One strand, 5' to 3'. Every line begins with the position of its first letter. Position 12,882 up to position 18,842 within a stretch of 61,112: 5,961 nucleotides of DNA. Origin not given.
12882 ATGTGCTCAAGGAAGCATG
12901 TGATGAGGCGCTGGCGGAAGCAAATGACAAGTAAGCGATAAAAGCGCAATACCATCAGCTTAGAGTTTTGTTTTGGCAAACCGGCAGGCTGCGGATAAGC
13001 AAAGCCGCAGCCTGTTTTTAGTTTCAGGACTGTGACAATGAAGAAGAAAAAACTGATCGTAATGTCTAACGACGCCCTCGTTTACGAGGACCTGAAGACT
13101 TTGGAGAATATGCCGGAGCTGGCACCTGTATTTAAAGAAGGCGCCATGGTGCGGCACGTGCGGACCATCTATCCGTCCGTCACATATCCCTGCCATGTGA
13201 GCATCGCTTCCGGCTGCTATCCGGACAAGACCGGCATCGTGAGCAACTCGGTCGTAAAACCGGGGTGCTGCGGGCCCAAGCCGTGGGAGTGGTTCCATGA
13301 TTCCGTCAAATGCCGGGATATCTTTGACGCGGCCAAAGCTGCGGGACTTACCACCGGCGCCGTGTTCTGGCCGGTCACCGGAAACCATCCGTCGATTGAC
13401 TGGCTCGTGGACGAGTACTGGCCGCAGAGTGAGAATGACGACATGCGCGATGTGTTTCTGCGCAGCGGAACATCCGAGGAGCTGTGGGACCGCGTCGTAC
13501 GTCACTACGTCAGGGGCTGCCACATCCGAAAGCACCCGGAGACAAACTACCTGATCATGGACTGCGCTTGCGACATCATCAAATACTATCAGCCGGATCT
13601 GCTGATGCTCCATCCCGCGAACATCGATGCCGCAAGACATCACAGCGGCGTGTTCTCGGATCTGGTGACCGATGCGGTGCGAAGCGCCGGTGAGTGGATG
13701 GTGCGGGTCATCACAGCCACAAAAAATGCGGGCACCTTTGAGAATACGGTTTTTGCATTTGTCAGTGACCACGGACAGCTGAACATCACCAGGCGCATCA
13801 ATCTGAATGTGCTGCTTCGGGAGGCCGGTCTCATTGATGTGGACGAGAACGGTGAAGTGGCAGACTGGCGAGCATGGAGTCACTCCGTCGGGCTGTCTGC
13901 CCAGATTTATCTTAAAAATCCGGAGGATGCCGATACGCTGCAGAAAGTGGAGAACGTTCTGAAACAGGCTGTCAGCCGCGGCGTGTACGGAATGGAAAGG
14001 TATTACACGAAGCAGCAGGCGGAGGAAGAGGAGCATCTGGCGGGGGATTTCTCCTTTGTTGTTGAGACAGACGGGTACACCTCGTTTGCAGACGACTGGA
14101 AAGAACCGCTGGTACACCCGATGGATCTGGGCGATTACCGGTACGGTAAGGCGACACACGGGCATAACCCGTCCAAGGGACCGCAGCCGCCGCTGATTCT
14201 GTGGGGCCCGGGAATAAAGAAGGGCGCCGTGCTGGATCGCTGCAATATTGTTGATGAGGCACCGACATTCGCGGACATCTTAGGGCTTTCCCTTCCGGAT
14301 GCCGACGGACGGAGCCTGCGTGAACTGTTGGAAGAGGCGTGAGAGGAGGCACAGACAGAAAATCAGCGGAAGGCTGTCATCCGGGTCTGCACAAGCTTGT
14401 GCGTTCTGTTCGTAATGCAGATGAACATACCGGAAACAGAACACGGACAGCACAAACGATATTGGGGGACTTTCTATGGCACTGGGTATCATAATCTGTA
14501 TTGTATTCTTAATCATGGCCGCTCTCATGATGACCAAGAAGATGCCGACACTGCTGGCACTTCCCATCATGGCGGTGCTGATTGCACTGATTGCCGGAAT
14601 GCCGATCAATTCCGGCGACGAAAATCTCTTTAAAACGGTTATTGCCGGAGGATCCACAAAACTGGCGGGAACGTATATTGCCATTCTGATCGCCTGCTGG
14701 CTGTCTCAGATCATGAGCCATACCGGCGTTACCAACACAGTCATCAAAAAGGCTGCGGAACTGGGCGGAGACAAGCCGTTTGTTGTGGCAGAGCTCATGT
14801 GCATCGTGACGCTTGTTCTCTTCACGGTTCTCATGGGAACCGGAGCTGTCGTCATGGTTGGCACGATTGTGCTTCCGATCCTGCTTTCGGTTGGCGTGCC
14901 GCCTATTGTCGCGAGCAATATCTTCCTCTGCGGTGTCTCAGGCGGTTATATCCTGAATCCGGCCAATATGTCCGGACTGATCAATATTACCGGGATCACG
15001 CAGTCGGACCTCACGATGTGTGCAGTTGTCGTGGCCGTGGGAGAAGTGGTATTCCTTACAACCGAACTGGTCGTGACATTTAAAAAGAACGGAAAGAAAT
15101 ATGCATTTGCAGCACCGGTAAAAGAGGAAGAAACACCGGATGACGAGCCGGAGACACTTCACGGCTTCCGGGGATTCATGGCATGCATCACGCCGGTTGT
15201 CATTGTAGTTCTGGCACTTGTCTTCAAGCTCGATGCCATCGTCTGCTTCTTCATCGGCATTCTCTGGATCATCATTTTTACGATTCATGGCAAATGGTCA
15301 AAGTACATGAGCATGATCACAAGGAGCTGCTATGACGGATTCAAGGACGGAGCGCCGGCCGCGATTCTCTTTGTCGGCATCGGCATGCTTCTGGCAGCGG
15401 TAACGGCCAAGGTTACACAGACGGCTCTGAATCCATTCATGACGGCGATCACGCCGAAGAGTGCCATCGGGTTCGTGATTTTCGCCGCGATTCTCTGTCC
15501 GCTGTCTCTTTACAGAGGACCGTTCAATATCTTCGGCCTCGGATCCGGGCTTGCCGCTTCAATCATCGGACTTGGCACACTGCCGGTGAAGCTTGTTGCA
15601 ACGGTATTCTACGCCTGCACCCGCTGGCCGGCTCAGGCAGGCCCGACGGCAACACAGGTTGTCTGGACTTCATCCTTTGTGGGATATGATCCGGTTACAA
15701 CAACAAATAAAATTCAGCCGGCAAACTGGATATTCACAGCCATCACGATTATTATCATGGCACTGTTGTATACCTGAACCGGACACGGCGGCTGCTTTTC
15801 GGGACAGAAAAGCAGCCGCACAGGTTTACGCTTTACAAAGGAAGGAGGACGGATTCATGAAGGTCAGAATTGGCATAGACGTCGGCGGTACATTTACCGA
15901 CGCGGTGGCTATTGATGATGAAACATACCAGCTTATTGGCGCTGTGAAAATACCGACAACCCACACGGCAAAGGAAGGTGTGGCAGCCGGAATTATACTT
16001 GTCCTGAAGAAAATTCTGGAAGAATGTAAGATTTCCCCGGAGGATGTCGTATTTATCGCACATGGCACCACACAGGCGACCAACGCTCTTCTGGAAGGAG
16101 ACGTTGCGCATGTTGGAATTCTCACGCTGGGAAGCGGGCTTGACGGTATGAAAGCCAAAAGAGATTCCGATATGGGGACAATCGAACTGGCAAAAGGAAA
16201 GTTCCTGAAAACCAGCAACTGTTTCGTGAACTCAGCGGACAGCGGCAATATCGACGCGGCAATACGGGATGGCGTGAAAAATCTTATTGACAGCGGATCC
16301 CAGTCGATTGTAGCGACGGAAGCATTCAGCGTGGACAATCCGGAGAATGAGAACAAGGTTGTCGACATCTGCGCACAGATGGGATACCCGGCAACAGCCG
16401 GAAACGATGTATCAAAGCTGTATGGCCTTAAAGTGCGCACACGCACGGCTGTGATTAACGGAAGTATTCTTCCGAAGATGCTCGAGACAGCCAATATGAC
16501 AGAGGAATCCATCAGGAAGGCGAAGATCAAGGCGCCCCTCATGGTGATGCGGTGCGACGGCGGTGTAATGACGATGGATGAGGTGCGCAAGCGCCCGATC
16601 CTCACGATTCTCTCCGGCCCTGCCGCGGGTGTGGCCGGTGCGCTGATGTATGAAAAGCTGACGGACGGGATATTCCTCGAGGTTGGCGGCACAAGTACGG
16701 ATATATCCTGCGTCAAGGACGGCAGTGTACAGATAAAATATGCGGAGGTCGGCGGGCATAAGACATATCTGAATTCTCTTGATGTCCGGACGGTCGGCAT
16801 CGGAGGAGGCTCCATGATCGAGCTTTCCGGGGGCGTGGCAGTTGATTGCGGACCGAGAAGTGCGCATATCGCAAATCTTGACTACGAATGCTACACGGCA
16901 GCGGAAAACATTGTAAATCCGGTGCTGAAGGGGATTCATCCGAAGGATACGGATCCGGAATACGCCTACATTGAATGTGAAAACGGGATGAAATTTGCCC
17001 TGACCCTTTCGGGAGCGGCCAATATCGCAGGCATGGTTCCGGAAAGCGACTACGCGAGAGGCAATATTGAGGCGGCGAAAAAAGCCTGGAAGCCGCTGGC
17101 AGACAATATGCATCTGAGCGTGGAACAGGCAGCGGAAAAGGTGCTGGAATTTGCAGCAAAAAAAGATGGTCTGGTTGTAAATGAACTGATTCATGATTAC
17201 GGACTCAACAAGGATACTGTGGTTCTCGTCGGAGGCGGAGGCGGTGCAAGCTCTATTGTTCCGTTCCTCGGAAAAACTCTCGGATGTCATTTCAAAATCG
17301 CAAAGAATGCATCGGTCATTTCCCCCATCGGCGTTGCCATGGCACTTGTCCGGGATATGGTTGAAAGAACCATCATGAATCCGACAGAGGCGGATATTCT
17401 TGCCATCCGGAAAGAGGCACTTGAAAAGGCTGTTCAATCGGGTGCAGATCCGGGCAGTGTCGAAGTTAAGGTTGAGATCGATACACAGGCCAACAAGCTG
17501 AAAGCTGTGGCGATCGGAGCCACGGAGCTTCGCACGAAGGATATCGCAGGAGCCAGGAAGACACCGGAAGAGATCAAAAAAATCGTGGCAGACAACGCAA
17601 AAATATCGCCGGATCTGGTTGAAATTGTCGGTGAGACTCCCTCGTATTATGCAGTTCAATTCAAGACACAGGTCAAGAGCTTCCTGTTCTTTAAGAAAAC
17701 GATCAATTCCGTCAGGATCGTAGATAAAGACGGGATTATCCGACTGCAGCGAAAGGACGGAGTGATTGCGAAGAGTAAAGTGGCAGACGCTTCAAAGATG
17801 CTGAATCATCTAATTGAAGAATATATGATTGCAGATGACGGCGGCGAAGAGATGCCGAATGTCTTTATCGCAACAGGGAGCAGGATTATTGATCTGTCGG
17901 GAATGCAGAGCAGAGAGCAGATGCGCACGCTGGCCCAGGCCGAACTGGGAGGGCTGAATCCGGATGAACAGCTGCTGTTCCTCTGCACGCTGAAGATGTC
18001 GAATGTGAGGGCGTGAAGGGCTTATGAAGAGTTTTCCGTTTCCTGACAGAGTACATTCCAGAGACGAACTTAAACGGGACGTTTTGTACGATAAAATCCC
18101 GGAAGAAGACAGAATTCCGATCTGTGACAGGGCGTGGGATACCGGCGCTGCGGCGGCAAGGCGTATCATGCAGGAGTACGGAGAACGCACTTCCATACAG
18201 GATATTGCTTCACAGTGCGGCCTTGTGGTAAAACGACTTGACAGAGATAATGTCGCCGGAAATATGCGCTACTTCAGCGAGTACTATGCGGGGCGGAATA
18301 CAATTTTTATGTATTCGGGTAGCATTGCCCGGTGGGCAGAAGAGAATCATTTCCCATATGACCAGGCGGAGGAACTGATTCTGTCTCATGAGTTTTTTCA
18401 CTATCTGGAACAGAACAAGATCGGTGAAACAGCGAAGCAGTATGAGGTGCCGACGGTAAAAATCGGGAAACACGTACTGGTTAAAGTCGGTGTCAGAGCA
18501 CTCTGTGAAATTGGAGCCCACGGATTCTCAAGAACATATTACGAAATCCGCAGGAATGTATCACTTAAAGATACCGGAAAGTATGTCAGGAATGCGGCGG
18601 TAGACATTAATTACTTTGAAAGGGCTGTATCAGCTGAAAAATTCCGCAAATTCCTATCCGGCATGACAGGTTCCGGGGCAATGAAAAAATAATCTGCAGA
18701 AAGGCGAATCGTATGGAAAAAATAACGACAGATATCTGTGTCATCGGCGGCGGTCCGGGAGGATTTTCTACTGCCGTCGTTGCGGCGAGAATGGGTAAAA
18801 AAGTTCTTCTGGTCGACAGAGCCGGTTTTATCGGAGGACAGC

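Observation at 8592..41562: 33 kb of sugar-importer genes without a recognisable glycoside hydrolase: phosphoesterases and flavoproteins take its place (candidate phosphodiester-linked glycan/polyol salvage system)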

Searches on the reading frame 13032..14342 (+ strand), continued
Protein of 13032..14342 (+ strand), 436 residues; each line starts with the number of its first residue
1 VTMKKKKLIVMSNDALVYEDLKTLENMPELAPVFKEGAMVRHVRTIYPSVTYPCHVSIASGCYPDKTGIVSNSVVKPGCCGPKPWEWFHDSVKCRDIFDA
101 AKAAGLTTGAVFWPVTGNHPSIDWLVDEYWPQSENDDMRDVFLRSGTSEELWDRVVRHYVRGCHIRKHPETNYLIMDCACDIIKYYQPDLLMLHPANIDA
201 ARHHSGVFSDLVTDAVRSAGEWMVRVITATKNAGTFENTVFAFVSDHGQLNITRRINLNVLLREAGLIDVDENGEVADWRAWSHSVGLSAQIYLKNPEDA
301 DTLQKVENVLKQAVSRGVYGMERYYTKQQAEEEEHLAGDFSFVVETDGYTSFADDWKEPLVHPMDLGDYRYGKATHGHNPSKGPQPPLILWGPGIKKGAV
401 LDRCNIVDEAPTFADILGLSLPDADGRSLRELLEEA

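Call 58: search_protein_families(library=pfam, proteins=[L084:7616-8497:+, L084:8499-9998:+, L084:10002-11048:+, L084:11057-11989:+, L084:12284-12943:+], max_evalue=0.001)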
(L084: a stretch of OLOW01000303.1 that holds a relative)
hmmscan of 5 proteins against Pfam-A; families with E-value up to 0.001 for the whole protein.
L084:7616-8497:+ (293 aa): 1 family
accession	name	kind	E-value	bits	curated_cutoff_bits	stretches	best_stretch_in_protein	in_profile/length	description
PF01116.26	F_bP_aldolase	-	7.9e-96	321.2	25.5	1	20-292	3-277/277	Fructose-bisphosphate aldolase class-II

L084:8499-9998:+ (499 aa): 3 families
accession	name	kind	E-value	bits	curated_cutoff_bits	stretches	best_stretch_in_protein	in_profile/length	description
PF00370.27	FGGY_N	-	6.3e-61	206.5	28.8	1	4-248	1-245/245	FGGY family of carbohydrate kinases, N-terminal domain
PF02782.22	FGGY_C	-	2.1e-35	122.8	27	1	286-439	33-196/198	FGGY family of carbohydrate kinases, C-terminal domain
PF01869.26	BcrAD_BadFG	-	7.8e-06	26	31.5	0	6-82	1-73/271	BadF/BadG/BcrA/BcrD ATPase family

L084:10002-11048:+ (348 aa): 4 families
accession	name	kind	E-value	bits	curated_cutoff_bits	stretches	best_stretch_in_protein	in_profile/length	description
PF08240.17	ADH_N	-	4.3e-30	104.5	23.5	1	23-130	1-102/104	Alcohol dehydrogenase GroES-like domain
PF00107.32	ADH_zinc_N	-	1.6e-22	80.2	31.8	1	171-295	2-122/129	Zinc-binding dehydrogenase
PF13602.12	ADH_zinc_N_2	-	5.1e-07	31.1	27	1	203-343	1-132/134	Zinc-binding dehydrogenase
PF01262.27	AlaDh_PNT_C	-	0.0002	21.3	23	1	147-219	13-89/214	Alanine dehydrogenase/PNT, C-terminal domain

L084:11057-11989:+ (310 aa): 2 families
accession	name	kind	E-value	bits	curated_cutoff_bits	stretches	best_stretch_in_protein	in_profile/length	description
PF00294.29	PfkB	-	1.2e-50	173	25.8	1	14-290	21-296/302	pfkB family carbohydrate kinase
PF08543.17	Phos_pyr_kin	-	0.00015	21.7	27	1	169-277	110-225/246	Phosphomethylpyrimidine kinase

L084:12284-12943:+ (219 aa): 0 families

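Call 91: find_encoding_contigs(protein=P0121, flank=10000, max_places=3)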
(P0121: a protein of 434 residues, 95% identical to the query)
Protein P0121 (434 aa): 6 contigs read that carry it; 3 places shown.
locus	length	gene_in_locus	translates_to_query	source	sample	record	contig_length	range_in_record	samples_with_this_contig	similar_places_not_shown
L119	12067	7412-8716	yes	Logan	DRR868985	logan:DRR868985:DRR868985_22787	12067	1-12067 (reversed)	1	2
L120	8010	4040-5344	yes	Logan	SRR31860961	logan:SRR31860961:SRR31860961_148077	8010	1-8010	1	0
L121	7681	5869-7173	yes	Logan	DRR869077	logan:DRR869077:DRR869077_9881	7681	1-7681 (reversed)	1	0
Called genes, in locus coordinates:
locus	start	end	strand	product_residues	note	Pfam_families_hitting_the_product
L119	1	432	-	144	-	?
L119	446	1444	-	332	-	PF08240:ADH_N, PF16912:Glu_dehyd_C, PF00107:ADH_zinc_N, PF13602:ADH_zinc_N_2 (weak)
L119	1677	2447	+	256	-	PF08220:HTH_DeoR, PF08279:HTH_11 (weak), PF12802:MarR_2 (weak), PF13412:HTH_24 (weak), PF00455:DeoRC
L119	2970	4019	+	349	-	PF02463:SMC_N (faint), PF00005:ABC_tran, PF13304:AAA_21 (faint), PF08402:TOBE_2 (weak)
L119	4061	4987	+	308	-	PF00528:BPD_transp_1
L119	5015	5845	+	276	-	PF00528:BPD_transp_1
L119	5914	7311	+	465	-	PF01547:SBP_bac_1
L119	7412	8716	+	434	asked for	PF01663:Phosphodiest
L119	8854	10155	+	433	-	-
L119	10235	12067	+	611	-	?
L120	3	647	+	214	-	?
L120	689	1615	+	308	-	PF00528:BPD_transp_1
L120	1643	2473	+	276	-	PF00528:BPD_transp_1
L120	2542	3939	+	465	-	PF01547:SBP_bac_1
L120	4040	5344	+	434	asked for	PF01663:Phosphodiest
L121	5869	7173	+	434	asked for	PF01663:Phosphodiest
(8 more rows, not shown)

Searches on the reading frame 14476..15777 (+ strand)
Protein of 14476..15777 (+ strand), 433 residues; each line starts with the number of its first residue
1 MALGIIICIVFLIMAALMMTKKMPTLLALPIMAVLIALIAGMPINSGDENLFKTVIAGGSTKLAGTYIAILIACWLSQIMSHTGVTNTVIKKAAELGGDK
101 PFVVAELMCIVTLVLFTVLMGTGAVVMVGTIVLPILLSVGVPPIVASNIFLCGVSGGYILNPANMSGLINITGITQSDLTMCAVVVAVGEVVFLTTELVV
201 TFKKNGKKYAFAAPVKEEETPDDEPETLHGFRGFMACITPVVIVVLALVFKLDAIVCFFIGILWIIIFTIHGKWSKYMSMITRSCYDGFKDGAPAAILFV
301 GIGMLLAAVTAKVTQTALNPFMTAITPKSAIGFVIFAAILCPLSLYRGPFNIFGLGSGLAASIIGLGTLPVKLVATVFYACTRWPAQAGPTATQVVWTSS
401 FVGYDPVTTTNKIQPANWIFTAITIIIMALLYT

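Call 3: search_protein_families(library=pfam, proteins=[window:14476-15777:+])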
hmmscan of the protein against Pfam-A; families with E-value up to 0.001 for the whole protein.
window:14476-15777:+ (433 aa): 0 families

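Call 15: search_protein_families(library=ncbifam, proteins=[window:14476-15777:+], max_evalue=0.01)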
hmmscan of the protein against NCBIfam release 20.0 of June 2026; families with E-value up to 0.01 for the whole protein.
window:14476-15777:+ (433 aa): 2 families
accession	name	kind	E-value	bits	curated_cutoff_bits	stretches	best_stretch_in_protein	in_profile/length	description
TIGR02123.1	TRAP_fused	subfamily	0.00084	18.2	320.65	0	170-341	275-441/615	TRAP transporter fused permease subunit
TIGR00784.1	citMHS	subfamily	0.00093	18.5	259.7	1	3-208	5-202/431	citrate:proton symporter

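Call 66: search_protein_families(library=pfam, proteins=[window:14476-15777:+], max_evalue=5)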
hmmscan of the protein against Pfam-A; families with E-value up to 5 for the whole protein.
window:14476-15777:+ (433 aa): 1 family
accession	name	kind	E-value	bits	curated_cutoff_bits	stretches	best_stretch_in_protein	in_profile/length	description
PF06808.19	DctM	-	0.82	8.9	23.8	1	8-154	218-362/413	Tripartite ATP-independent periplasmic transporter, DctM component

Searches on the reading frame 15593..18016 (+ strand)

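Call 3: search_protein_families(library=pfam, proteins=[window:15593-18016:+])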
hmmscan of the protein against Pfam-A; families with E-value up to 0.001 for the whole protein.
window:15593-18016:+ (807 aa): 4 families
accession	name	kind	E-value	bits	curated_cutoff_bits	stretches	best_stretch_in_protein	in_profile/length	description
PF01968.24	Hydantoinase_A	-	3.4e-68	230.5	22.9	1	282-588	1-289/291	Hydantoinase/oxoprolinase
PF05378.19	Hydant_A_N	-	2.6e-29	102.7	25.2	1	92-263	1-175/176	Hydantoinase/oxoprolinase N-terminal region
PF01869.26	BcrAD_BadFG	-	7.5e-06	26.1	31.5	1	93-171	1-81/271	BadF/BadG/BcrA/BcrD ATPase family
PF13941.12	MutL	-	7.6e-06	25.4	27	0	95-146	4-53/450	MutL protein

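Call 15: search_protein_families(library=ncbifam, proteins=[window:15860-18016:+], max_evalue=0.01)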
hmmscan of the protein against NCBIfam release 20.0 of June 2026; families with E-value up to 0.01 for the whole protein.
window:15860-18016:+ (718 aa): 9 families
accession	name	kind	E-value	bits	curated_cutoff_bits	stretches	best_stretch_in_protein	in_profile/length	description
NF050156.1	CapLactmsAlpCapA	equivalog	5.8e-27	94.3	1000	2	133-336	144-353/689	caprolactamase subunit alpha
NF042960.1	AcphenoCarb_ApcA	equivalog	4.3e-11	41.8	1250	1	4-345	4-344/658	acetophenone carboxylase subunit alpha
NF042975.2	AcphenoCarb_ApcC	equivalog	7.2e-11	41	1500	1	134-336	158-370/733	acetophenone carboxylase subunit gamma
NF011660.0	PRK15080.1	equivalog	0.00014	21.2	182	0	428-495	207-272/277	ethanolamine utilization protein EutJ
NF040745.1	accessory_GlmL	equivalog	0.0011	17.9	475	0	5-56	3-52/459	methylaspartate mutase accessory protein GlmL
NF040623.1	MfnF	equivalog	0.0012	18.1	520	0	217-292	74-151/324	(4-{4-[2-(gamma-L-glutamylamino)ethyl]phenoxymethyl}furan-2-yl)methanamine synthase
NF040744.1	ornith_Or-4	equivalog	0.0012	17.5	600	1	239-294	218-274/448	GlmL-related ornithine degradation protein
TIGR02529.1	EutJ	subfamily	0.002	17.7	152.1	0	266-300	106-141/239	ethanolamine utilization protein EutJ family protein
TIGR03123.1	one_C_unchar_1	hypoth_equivalog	0.0023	17.2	244.1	0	222-293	84-153/327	probable H4MPT-linked C1 transfer pathway protein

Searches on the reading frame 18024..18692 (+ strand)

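Call 3: search_protein_families(library=pfam, proteins=[window:18024-18692:+])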
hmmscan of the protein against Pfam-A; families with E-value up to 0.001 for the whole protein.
window:18024-18692:+ (222 aa): 0 families

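Call 15: search_protein_families(library=ncbifam, proteins=[window:18024-18692:+], max_evalue=0.01)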
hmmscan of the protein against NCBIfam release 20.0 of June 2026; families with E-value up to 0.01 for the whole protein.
window:18024-18692:+ (222 aa): 0 families

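Call 66: search_protein_families(library=pfam, proteins=[window:18024-18692:+], max_evalue=5)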
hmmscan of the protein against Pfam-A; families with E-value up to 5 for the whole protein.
window:18024-18692:+ (222 aa): 1 family
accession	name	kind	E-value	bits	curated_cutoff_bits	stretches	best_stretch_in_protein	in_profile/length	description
PF00440.29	TetR_N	-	0.07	13.4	24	1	43-67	3-28/47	Bacterial regulatory proteins, tetR family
